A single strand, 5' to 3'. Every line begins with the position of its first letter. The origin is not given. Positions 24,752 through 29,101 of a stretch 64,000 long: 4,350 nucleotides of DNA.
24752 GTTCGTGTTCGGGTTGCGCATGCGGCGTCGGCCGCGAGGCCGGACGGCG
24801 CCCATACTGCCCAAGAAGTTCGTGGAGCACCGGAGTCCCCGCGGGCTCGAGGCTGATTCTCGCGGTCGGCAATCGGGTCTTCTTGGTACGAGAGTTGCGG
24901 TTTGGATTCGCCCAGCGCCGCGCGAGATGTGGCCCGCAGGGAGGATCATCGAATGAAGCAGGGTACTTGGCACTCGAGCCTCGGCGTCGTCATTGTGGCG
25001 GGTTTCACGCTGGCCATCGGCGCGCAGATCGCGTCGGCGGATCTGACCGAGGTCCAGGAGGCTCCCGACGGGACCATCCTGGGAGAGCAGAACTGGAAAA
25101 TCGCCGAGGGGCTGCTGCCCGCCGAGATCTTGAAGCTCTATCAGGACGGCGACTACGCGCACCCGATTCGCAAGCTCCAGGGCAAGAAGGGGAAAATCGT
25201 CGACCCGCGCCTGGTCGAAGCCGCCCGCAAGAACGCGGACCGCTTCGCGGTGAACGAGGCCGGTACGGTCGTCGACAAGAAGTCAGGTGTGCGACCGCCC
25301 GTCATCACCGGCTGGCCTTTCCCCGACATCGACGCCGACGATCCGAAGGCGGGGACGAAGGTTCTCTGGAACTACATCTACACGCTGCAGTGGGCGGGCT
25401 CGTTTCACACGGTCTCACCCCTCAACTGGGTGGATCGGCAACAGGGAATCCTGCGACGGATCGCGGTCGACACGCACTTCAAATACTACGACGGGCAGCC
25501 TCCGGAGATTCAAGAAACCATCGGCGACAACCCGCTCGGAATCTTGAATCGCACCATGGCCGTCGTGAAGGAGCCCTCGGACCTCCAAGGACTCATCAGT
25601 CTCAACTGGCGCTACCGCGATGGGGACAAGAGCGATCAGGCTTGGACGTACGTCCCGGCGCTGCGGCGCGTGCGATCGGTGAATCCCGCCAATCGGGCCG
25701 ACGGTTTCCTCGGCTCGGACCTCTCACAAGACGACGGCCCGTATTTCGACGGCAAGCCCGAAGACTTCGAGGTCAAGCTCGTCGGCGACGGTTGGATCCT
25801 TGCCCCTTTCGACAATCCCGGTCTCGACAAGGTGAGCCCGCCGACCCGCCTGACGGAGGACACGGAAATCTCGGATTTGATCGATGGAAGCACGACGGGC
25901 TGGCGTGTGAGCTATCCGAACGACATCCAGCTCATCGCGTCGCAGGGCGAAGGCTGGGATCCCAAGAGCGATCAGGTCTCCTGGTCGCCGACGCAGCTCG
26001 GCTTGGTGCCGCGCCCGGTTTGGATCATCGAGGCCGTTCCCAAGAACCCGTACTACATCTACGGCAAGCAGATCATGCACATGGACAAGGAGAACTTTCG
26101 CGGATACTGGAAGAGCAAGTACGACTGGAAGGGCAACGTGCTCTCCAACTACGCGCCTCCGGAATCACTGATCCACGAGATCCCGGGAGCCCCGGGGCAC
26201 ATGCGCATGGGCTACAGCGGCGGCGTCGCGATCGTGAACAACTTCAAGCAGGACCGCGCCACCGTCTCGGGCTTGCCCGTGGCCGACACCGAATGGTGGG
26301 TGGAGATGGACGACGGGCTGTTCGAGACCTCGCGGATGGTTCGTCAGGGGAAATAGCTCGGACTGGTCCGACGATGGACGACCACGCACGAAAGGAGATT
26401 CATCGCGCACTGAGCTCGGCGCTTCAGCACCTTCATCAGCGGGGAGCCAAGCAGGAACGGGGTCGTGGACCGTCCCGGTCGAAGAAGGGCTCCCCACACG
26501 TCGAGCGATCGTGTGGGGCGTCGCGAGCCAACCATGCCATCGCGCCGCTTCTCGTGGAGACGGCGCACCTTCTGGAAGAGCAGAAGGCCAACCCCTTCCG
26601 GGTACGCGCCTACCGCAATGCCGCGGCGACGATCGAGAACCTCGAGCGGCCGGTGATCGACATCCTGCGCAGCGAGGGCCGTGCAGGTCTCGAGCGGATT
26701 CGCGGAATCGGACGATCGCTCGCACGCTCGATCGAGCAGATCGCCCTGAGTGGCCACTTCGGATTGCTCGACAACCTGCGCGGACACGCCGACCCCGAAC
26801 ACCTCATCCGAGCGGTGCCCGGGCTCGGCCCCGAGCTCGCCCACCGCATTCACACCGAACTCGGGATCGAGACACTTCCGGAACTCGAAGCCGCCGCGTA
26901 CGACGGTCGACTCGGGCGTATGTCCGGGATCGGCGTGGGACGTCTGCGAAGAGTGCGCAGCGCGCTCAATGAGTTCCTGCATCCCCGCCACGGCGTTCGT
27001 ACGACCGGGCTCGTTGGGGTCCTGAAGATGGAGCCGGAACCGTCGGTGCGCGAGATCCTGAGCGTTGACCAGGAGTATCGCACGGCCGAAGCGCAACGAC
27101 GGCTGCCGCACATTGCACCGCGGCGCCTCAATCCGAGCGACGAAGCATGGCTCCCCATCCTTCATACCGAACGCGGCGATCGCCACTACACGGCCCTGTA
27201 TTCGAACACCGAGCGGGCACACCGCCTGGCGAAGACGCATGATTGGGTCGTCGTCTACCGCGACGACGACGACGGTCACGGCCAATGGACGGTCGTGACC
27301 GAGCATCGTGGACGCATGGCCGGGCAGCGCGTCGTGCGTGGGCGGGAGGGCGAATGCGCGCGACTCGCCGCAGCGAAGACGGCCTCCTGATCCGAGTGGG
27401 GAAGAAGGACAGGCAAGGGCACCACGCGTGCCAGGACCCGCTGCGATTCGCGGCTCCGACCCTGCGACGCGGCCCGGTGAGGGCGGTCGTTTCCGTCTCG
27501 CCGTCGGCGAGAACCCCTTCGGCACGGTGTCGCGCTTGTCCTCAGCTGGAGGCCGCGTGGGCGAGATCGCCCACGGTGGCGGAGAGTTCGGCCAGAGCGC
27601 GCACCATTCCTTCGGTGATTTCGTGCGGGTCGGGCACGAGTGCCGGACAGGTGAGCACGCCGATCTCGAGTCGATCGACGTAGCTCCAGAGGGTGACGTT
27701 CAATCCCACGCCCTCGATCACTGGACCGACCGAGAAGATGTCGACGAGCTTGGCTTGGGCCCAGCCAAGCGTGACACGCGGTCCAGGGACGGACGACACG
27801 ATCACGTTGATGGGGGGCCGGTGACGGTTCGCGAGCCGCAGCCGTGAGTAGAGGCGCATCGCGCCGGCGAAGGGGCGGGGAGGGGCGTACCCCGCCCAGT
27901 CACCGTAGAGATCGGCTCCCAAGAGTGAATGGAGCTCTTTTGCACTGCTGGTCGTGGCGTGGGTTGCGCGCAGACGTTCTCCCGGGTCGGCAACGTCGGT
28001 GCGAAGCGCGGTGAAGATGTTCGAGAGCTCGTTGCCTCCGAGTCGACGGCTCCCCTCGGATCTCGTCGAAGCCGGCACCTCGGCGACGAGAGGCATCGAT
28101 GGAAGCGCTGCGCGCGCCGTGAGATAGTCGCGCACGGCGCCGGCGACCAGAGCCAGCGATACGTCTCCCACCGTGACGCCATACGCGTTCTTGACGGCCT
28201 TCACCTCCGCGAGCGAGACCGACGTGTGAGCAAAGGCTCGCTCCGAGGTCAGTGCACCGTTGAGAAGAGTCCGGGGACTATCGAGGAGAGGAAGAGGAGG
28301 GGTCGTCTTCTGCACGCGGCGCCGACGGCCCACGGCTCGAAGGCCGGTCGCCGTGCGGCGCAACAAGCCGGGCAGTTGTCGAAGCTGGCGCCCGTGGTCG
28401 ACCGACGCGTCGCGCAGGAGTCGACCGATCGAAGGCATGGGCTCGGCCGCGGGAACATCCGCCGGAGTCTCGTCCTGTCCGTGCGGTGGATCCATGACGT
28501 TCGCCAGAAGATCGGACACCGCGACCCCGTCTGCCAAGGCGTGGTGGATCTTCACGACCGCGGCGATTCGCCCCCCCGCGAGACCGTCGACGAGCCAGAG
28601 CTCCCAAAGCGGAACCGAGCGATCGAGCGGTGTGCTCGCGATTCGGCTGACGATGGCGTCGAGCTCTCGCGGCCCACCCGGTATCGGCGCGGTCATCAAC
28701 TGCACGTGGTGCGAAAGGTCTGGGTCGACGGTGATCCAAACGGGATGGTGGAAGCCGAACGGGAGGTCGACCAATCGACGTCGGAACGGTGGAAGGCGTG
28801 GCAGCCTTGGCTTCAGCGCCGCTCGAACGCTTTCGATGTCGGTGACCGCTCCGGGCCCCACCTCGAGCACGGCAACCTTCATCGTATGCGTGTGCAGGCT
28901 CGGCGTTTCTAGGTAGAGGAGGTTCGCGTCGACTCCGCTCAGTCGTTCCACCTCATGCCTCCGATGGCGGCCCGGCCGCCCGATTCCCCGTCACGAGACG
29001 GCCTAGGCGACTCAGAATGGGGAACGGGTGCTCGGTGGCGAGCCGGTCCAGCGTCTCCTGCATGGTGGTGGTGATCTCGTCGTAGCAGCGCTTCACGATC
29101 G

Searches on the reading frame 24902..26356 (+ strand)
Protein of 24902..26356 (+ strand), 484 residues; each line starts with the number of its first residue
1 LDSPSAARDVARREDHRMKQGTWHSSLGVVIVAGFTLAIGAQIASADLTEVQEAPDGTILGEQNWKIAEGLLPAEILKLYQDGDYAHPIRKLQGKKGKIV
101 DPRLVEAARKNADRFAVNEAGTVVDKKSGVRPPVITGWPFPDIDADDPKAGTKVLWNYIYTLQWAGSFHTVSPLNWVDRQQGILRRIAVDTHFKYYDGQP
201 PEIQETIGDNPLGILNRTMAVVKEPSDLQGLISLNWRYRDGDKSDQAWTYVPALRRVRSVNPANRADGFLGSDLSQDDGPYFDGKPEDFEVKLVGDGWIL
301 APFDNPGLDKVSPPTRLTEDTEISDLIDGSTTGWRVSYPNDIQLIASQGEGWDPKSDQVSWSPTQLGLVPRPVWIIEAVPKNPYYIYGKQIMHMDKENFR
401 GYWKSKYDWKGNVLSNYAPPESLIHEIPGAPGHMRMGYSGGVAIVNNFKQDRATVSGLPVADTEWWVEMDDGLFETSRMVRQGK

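Call 9: search_protein_families(library=pfam, max_evalue=0.01, proteins=[window:24902-26356:+])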
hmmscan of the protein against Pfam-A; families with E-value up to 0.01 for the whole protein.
window:24902-26356:+ (484 aa): 2 families
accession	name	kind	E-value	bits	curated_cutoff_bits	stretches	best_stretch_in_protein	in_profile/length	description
PF07044.18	DUF1329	-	5.9e-34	118.4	23.1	1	99-458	40-342/368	Protein of unknown function (DUF1329)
PF17131.11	LolA_like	-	3.8e-16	59.7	30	2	217-296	4-78/184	Outer membrane lipoprotein-sorting protein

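Call 10: find_related_loci(query=window:24902-26356:+, collection=genome_contigs, flank=10000)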
Query window:24902-26356:+ (484 aa) in genome_contigs; peptide patterns used: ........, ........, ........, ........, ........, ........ (x = any residue, [..] = any of these).
32 stretches matched a pattern; 16 encode a relative of the query (tblastn E <= 1e-3); 16 distinct loci.
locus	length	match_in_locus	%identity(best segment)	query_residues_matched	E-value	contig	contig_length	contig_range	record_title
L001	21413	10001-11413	79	12-484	0e+0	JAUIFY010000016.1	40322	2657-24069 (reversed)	MAG: bacterium isolate Co_bin.122 NODE_6325_length_40322_cov_1.082199, whole genome shotgun sequence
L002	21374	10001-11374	68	28-484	0e+0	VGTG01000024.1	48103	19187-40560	MAG: Deltaproteobacteria bacterium isolate K_DeepCast_65m_m2_035 K_DeepCast_65m_m2_035_Ga0194128_10001094, whole genome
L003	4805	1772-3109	68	38-484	0e+0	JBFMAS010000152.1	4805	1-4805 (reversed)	MAG: Thermodesulfobacteriota bacterium isolate MAG144 MAG144_152, whole genome shotgun sequence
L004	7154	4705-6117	62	12-484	0e+0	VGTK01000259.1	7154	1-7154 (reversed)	MAG: Deltaproteobacteria bacterium isolate K_Offshore_80m_m2_211 K_Offshore_80m_m2_211_Ga0194132_10019534, whole genome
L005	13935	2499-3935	59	5-484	0e+0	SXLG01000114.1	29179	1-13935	MAG: Proteobacteria bacterium isolate F1-120-MAGs134 F1-120__c474169, whole genome shotgun sequence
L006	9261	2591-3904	62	45-484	0e+0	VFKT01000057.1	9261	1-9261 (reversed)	MAG: Deltaproteobacteria bacterium isolate Bin_38_12 c_000000042528, whole genome shotgun sequence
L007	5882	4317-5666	59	34-484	3e-180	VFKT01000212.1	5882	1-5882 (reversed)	MAG: Deltaproteobacteria bacterium isolate Bin_38_12 c_000003657577, whole genome shotgun sequence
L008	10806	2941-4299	58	32-484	2e-176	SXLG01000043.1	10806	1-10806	MAG: Proteobacteria bacterium isolate F1-120-MAGs134 F1-120__c136673, whole genome shotgun sequence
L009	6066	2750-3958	42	36-458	2e-102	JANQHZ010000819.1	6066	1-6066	MAG: Candidatus Binatia bacterium isolate PL24a_bin.3 k99_8067924, whole genome shotgun sequence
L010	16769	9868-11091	42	57-484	2e-101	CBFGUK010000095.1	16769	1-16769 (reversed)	MAG TPA_asm: uncultured bacterium isolate SRR17295757_concoct_170 genome assembly, contig: ERZ23398518.3699, whole genom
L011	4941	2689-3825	44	57-458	9e-101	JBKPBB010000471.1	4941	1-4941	MAG: Thermodesulfobacteriota bacterium isolate GB_EKS_MAG_00090 GB_EKS_000000903008, whole genome shotgun sequence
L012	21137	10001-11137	44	57-458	5e-100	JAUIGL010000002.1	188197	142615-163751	MAG: bacterium isolate Co_bin.149 NODE_798_length_188197_cov_2.451694, whole genome shotgun sequence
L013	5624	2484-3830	39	15-484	5e-100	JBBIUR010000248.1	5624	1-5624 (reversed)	MAG: Myxococcales bacterium isolate STF170223_bin_58 NODE_13179_length_5624_cov_3.911654, whole genome shotgun sequence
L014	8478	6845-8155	39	17-484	4e-98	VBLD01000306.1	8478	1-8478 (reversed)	MAG: Deltaproteobacteria bacterium isolate DP_26 14_1009_16_30cm_scaffold_104992, whole genome shotgun sequence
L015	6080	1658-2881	42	57-484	7e-97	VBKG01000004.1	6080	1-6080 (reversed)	MAG: Deltaproteobacteria bacterium isolate DP_3 14_1009_13_30cm_scaffold_15369, whole genome shotgun sequence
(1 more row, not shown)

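Call 14: find_encoding_contigs(protein=window:24953-26356:+, flank=10000, max_places=10)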
Protein window:24953-26356:+ (467 aa): no gene with exactly this product is on record in the collection.

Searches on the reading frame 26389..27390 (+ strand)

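Call 86: search_protein_families(library=pfam, max_evalue=0.001, proteins=[window:26389-27390:+])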
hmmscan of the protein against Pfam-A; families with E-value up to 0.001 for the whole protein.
window:26389-27390:+ (333 aa): 4 families
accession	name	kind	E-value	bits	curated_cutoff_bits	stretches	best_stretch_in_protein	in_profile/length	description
PF14716.13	HHH_8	-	1.9e-15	57.4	30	1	47-123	2-72/73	Helix-hairpin-helix domain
PF14520.12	HHH_5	-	8.9e-08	32.9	27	1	142-194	6-56/57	Helix-hairpin-helix domain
PF00633.29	HHH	-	0.00067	19.8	24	0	141-155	14-28/30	Helix-hairpin-helix motif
PF12826.13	HHH_2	-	0.00082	19.9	27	0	104-155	8-52/64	Helix-hairpin-helix motif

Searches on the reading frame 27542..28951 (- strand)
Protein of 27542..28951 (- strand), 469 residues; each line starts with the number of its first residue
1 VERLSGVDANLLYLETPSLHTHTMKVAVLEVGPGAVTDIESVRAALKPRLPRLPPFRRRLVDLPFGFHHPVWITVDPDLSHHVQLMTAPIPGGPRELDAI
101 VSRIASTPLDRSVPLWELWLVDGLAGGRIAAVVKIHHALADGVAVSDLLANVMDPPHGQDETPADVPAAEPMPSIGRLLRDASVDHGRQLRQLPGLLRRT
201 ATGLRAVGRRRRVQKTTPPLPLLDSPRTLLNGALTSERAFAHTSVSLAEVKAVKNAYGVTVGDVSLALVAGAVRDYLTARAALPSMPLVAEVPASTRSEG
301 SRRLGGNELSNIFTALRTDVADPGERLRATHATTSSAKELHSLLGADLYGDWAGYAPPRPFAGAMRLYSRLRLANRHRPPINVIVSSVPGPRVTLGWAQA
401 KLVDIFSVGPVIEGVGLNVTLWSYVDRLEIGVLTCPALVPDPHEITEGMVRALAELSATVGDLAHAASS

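Call 86: search_protein_families(library=pfam, max_evalue=0.001, proteins=[window:27542-28951:-])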
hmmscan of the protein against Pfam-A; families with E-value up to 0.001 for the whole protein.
window:27542-28951:- (469 aa): 2 families
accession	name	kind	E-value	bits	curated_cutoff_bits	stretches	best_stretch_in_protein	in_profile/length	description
PF03007.21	WS_DGAT_cat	-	1.4e-64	218.8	23.6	1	4-264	1-262/263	Wax ester synthase/diacylglycerol acyltransferase catalytic domain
PF06974.18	WS_DGAT_C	-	2.8e-29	102.5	20.7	1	306-456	2-144/145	WS/DGAT C-terminal domain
